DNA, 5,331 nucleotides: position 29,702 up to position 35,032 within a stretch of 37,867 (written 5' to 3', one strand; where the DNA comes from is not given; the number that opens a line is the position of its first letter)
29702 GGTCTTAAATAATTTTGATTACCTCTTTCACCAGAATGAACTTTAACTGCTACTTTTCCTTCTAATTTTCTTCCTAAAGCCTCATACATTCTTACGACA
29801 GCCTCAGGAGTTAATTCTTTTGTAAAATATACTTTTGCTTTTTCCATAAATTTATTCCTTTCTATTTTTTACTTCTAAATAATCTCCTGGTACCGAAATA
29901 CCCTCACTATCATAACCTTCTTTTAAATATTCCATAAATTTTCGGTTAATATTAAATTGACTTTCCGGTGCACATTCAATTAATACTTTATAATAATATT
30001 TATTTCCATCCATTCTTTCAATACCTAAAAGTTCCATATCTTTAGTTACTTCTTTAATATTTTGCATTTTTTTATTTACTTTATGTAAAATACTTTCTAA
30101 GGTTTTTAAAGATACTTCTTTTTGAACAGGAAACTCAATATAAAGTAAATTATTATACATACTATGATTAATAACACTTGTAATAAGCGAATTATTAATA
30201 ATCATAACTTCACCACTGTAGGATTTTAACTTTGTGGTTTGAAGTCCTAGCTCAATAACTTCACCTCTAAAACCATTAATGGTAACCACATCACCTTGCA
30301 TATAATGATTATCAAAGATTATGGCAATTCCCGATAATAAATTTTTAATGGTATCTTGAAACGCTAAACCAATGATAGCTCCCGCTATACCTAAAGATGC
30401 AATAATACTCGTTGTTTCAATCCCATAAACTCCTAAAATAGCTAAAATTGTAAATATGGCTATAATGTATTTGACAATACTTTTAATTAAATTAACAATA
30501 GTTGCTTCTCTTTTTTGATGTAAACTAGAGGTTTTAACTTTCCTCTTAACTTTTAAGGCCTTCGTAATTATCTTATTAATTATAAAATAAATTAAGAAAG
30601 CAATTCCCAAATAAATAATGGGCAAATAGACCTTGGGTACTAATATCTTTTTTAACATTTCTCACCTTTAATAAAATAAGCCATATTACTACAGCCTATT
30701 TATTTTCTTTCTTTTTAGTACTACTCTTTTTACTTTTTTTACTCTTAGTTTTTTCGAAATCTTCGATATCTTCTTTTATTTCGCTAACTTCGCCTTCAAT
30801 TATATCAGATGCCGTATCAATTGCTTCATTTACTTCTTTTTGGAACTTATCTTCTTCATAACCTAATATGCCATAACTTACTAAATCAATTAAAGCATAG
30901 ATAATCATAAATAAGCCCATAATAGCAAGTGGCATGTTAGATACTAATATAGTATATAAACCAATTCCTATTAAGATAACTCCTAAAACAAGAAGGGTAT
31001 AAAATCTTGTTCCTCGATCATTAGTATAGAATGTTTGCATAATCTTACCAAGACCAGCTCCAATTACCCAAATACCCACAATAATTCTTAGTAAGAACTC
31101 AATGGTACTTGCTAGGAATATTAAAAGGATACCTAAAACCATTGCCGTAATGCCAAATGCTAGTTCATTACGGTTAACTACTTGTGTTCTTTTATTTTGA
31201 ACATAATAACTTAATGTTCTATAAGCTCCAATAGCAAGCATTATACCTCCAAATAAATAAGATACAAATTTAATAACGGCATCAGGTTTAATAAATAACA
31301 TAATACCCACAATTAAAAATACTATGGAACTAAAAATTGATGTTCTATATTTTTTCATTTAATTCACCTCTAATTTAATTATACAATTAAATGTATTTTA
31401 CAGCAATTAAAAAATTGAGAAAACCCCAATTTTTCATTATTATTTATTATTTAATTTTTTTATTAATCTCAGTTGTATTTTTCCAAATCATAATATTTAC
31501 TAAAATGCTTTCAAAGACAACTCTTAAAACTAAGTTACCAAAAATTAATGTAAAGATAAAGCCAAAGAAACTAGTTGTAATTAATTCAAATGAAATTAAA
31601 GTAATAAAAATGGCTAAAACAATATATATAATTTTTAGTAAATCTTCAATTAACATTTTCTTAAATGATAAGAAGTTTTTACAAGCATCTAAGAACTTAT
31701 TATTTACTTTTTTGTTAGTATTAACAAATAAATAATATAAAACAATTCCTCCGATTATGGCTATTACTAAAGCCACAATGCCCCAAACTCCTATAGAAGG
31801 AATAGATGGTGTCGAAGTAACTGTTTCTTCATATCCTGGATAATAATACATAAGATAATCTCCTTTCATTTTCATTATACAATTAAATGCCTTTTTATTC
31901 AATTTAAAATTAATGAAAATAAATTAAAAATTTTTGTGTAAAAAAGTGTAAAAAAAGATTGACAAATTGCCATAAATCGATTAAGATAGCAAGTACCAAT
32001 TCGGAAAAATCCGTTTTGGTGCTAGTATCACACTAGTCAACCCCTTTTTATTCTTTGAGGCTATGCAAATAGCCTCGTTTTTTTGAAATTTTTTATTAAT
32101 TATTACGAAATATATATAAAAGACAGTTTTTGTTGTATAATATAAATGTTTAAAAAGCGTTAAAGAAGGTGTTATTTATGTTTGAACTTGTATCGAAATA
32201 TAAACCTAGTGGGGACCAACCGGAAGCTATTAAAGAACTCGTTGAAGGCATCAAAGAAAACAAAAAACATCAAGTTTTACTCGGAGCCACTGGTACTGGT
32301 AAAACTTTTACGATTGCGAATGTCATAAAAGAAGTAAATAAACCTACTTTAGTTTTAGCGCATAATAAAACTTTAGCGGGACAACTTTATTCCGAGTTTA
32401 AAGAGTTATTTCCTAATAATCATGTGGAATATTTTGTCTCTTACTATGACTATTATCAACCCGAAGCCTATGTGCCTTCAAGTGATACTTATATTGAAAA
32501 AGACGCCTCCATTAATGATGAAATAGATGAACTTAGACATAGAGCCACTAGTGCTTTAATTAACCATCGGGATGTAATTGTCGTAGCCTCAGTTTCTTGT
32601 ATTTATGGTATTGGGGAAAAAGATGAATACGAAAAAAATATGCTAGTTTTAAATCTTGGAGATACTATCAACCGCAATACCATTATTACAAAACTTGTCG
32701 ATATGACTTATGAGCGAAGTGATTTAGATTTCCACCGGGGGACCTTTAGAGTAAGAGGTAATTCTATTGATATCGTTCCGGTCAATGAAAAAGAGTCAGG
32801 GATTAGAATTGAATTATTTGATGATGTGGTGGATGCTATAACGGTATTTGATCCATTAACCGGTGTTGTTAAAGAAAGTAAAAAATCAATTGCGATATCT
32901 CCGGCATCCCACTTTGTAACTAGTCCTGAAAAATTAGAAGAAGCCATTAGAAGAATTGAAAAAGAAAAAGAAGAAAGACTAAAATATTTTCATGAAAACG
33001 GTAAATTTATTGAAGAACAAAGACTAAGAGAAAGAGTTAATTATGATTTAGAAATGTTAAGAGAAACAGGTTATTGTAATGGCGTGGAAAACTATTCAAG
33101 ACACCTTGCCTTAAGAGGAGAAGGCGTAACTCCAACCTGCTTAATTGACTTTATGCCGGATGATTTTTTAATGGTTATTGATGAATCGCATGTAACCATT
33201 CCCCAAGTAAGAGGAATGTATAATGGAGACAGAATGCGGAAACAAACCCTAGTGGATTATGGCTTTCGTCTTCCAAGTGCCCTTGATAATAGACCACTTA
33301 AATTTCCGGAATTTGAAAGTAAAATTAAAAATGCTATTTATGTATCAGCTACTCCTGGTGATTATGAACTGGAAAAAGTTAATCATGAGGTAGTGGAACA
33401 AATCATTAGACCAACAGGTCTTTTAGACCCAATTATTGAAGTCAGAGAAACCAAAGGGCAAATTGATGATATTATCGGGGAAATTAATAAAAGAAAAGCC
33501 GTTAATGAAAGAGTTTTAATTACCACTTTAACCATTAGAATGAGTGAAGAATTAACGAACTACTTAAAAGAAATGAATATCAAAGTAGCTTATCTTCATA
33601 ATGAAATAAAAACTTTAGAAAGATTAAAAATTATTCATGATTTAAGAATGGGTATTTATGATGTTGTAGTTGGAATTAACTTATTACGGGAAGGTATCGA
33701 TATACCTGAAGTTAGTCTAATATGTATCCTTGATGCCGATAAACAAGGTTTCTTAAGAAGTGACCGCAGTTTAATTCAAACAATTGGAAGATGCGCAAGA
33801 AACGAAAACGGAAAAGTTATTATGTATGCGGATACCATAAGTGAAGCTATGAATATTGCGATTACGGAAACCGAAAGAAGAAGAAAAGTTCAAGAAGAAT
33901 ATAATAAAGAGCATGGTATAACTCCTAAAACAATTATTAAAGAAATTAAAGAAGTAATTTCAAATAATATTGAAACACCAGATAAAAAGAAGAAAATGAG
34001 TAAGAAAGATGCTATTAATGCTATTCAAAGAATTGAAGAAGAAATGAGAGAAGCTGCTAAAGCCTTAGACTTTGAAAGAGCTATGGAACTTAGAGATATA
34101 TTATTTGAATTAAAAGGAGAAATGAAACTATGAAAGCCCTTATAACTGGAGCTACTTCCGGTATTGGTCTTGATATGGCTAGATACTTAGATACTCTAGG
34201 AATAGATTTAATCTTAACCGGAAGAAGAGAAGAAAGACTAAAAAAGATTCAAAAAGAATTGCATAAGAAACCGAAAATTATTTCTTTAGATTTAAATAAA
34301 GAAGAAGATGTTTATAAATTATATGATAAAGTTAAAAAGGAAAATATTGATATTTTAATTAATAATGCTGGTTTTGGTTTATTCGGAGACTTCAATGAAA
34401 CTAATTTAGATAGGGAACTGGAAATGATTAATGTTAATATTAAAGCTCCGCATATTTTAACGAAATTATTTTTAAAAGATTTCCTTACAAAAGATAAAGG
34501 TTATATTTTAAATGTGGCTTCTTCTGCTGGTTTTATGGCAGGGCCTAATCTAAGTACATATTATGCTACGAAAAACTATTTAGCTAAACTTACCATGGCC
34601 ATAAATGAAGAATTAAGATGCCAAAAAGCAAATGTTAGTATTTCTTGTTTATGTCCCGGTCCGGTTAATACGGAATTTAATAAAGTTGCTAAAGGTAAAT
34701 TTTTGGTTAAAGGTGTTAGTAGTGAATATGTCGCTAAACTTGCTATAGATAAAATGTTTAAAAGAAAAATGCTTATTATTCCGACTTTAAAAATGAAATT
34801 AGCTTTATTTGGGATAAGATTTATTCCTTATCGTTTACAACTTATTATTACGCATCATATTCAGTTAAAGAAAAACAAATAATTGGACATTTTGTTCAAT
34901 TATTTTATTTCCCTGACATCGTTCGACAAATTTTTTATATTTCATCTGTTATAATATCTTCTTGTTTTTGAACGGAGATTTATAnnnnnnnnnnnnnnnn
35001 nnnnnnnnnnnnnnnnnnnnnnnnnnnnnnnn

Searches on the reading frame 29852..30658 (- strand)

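Call 10: search_protein_families(library=pfam, proteins=[window:29852-30658:-], max_evalue=0.001)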
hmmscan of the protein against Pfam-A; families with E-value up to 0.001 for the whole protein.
window:29852-30658:- (268 aa): 2 families
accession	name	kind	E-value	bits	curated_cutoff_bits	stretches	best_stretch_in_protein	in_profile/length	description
PF00924.24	MS_channel_2nd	-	6.5e-17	61.8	20.2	1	102-166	1-67/68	Mechanosensitive ion channel, beta-domain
PF21088.3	MS_channel_1st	-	9.8e-07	29.1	23.1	1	61-101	2-42/42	Mechanosensitive ion channel, transmembrane helices 2/3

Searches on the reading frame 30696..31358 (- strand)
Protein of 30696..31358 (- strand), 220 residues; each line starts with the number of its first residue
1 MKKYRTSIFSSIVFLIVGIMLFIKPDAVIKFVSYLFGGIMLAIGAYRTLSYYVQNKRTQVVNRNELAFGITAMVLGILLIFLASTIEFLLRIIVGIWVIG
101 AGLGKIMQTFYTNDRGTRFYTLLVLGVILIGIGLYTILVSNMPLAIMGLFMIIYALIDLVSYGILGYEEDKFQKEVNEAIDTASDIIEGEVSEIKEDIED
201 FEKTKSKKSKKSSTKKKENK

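Call 62: search_protein_families(library=pfam, proteins=[window:30696-31358:-], max_evalue=0.00001)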
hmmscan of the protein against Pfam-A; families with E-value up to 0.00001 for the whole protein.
window:30696-31358:- (220 aa): 1 family
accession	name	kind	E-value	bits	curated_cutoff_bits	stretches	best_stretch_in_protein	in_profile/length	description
PF03729.18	DUF308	-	3.6e-14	53.2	25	1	10-81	2-73/73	Short repeat of unknown function (DUF308)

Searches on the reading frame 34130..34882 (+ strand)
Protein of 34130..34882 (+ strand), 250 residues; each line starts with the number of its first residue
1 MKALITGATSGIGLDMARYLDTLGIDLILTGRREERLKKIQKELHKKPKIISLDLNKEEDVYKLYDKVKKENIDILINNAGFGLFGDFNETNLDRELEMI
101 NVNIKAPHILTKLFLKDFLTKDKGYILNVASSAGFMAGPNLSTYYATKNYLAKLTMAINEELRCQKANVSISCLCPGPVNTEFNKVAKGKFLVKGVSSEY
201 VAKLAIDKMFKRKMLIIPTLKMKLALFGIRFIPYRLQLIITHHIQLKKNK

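Call 62: search_protein_families(library=pfam, proteins=[window:34130-34882:+], max_evalue=0.00001)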
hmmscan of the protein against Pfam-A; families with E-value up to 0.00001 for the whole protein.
window:34130-34882:+ (250 aa): 3 families
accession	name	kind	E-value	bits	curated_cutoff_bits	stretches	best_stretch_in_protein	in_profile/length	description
PF00106.31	adh_short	-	2.6e-42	144.9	26.6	1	3-185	3-188/195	short chain dehydrogenase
PF13561.12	adh_short_C2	-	9e-26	91.3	27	1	7-189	1-186/236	Enoyl-(Acyl carrier protein) reductase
PF08659.16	KR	-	2.8e-09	37.6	22.6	1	4-155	4-160/180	KR domain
